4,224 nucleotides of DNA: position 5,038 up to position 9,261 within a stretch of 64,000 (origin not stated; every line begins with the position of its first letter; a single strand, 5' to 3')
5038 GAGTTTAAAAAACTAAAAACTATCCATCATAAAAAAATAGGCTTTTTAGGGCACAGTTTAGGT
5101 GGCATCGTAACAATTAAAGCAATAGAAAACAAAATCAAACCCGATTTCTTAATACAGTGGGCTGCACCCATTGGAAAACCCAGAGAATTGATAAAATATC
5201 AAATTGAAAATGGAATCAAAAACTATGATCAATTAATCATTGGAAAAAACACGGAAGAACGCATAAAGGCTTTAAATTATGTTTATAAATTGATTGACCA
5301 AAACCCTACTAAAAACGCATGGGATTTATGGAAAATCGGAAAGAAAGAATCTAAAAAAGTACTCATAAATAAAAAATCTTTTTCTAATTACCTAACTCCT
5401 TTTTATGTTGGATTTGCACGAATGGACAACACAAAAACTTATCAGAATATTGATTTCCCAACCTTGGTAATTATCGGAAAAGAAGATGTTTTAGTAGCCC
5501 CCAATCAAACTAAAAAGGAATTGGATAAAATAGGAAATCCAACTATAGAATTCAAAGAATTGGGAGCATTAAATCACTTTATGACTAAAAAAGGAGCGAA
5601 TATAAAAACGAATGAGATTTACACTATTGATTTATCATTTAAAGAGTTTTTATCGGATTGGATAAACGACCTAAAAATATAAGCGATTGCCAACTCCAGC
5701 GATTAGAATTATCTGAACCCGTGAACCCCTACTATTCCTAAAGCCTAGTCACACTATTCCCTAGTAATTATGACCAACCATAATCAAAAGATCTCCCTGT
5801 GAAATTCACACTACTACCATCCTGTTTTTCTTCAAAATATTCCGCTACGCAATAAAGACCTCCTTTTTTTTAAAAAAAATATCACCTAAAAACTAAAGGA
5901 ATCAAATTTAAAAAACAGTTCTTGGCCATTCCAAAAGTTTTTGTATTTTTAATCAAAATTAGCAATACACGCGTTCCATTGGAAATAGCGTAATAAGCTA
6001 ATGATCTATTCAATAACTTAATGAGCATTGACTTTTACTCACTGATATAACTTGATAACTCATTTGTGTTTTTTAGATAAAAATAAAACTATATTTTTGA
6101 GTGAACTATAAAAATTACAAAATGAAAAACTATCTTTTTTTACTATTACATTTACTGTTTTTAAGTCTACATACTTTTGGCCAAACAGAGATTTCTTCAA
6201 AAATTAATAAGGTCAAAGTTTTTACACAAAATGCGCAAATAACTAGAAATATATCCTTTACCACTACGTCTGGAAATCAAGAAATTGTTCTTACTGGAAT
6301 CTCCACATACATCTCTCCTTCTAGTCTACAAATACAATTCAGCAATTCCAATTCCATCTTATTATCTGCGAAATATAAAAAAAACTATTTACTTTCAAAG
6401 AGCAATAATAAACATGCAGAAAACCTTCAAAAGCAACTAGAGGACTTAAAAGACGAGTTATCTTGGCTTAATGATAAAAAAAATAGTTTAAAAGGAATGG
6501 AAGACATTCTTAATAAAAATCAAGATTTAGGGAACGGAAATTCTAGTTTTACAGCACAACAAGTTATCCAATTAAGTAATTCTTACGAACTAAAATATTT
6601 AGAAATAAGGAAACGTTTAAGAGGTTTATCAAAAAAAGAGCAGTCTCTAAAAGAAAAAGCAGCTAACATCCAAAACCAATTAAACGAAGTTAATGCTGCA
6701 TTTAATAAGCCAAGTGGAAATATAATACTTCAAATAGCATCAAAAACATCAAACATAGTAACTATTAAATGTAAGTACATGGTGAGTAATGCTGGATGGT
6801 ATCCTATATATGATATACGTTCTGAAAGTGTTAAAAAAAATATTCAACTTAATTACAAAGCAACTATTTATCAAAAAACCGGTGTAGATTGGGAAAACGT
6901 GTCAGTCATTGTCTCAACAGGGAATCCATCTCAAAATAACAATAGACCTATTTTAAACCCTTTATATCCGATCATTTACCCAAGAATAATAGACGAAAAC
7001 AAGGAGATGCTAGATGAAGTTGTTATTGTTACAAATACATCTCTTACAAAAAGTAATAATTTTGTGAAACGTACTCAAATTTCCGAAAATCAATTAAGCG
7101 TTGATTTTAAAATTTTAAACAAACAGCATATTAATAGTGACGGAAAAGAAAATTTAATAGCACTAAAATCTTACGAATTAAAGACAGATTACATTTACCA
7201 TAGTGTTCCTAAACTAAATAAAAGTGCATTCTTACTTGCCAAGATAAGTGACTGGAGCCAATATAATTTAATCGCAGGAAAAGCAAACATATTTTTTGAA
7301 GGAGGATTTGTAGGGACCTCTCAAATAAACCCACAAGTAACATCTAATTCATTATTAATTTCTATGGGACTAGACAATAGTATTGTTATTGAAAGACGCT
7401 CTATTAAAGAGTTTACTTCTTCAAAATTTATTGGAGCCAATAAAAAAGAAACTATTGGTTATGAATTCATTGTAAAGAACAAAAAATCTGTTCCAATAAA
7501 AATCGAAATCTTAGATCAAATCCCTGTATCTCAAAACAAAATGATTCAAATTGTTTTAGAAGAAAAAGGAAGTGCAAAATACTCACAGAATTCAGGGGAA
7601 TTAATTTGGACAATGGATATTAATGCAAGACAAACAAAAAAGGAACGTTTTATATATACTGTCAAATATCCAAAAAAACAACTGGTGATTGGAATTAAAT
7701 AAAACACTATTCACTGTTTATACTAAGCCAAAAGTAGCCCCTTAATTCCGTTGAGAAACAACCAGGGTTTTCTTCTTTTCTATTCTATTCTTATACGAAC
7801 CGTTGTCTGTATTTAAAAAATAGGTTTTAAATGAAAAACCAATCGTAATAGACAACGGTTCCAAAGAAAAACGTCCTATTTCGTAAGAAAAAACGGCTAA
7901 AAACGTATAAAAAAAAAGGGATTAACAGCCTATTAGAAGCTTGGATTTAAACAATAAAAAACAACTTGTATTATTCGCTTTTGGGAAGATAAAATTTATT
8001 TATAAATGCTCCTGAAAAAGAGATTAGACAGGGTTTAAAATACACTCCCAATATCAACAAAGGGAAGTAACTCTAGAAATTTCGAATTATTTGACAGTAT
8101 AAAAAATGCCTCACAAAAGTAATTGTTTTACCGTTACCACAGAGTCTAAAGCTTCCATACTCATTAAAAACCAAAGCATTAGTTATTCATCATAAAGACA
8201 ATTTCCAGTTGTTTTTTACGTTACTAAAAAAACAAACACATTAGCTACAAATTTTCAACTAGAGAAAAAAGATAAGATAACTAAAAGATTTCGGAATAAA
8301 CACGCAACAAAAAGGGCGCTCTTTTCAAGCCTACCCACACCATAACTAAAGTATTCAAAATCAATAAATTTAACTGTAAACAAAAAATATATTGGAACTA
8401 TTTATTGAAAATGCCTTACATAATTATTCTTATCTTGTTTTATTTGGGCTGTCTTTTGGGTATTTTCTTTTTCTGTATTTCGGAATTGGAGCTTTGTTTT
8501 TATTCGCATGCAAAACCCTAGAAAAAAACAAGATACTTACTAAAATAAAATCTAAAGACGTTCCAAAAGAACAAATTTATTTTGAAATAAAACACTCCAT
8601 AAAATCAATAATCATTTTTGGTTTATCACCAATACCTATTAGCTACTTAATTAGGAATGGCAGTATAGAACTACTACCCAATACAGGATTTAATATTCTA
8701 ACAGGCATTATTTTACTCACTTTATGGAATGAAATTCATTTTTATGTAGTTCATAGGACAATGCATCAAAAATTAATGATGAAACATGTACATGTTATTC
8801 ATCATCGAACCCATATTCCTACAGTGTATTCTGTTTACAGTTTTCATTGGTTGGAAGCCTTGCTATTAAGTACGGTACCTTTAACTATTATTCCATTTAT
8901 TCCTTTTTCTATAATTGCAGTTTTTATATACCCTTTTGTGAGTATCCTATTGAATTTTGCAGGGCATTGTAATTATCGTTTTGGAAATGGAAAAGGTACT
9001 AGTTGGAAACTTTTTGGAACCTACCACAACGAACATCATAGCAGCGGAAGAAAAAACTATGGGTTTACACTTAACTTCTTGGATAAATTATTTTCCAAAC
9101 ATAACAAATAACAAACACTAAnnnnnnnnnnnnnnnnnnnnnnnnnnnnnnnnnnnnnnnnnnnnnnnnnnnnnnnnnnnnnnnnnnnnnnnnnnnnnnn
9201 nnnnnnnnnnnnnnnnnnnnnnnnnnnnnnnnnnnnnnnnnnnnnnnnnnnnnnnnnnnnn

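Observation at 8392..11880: Operon of a His-box membrane hydroxylase, a KAS III::heme-oxygenase-like diiron-type fusion and an unknown protein: candidate uncharacterised lipid/small-molecule pathway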

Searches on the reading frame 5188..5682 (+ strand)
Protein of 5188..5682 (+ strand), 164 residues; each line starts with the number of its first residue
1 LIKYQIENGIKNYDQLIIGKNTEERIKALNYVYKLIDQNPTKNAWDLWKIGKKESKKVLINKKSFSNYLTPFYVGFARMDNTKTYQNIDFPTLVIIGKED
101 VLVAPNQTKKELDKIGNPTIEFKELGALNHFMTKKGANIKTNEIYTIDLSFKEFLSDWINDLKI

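Call 3: search_protein_families(library=pfam, proteins=[window:5188-5682:+], max_evalue=0.1)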
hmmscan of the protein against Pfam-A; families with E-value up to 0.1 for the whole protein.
window:5188-5682:+ (164 aa): 3 families
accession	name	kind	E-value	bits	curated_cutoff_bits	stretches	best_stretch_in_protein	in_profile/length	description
PF12146.15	Hydrolase_4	-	0.0012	18.6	27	1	82-130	184-232/239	Serine aminopeptidase, S33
PF00326.27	Peptidase_S9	-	0.034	14.1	22.6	1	67-137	118-194/213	Prolyl oligopeptidase family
PF03959.19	FSH1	-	0.044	13.9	21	1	82-114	151-185/211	Serine hydrolase (FSH1)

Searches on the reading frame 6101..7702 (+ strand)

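Call 3: search_protein_families(library=pfam, proteins=[window:6101-7702:+], max_evalue=0.1)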
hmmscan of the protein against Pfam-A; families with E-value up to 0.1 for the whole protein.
window:6101-7702:+ (533 aa): 3 families
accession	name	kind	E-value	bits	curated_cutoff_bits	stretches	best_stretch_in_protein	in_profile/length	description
PF13598.12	DUF4139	-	1.1e-50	172.6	31.8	1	223-525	2-205/205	Domain of unknown function (DUF4139)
PF13600.11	DUF4140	-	3.4e-17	63.1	27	1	38-135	1-96/98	N-terminal domain of unknown function (DUF4140)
PF25610.1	HR1_TOCA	-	0.066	14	27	1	103-177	12-84/90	TOCA family HR1 domain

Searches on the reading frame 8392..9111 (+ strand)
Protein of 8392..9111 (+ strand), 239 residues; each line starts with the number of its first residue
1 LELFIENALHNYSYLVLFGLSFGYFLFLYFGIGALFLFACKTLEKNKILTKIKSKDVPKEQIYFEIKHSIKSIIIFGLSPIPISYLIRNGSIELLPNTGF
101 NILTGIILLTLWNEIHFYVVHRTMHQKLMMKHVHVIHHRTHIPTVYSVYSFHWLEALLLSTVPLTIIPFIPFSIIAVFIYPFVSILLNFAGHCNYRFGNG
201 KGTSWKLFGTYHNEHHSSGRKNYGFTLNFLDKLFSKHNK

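Call 3: search_protein_families(library=pfam, proteins=[window:8392-9111:+], max_evalue=0.1)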
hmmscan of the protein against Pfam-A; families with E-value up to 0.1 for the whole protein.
window:8392-9111:+ (239 aa): 2 families
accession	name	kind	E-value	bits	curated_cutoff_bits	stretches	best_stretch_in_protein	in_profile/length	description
PF04116.19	FA_hydroxylase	-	1.7e-21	77.5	31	1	107-234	2-130/132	Fatty acid hydroxylase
PF05603.17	Hikeshi-like_N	-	0.025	14.8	27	0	170-217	27-74/133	Hikeshi-like, N-terminal domain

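Call 4: search_protein_families(library=ncbifam, proteins=[window:8392-9111:+], max_evalue=0.1)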
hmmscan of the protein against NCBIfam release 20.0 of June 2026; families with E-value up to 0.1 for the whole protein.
window:8392-9111:+ (239 aa): 1 family
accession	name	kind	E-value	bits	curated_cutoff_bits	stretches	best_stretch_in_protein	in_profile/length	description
NF052566.1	OrLpdHdlsOlsERhiz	equivalog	5.9e-07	29.1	475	1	99-236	112-253/293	ornithine lipid hydroxylase OlsE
